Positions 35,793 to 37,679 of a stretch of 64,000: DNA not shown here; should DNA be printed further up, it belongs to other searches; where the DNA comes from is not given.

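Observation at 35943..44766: Sigma-54-controlled envelope operon built around an orphan ketoacyl synthase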

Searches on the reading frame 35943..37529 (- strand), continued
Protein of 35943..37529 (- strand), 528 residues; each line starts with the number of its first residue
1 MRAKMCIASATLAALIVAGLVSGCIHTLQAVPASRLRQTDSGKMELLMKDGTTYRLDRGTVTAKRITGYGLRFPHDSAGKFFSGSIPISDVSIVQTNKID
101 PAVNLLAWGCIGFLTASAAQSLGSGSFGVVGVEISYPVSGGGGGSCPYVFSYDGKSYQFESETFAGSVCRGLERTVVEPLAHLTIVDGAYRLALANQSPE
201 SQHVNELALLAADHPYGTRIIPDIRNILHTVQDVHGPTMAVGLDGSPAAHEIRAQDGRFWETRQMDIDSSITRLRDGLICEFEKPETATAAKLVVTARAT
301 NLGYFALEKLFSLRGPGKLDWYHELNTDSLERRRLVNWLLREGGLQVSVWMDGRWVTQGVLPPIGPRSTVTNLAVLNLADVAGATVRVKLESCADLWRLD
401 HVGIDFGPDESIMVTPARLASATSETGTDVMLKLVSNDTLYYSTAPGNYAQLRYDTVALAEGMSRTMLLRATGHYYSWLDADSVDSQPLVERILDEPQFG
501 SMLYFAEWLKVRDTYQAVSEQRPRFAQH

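Call 97: search_protein_families(library=padloc, proteins=[window:35943-37529:-], max_evalue=0.01)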
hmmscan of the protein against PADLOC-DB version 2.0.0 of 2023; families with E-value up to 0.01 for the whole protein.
window:35943-37529:- (528 aa): 1 family
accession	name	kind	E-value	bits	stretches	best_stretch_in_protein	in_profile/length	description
PDLC03922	MkoB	-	0.0085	13.4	0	375-417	45-86/610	-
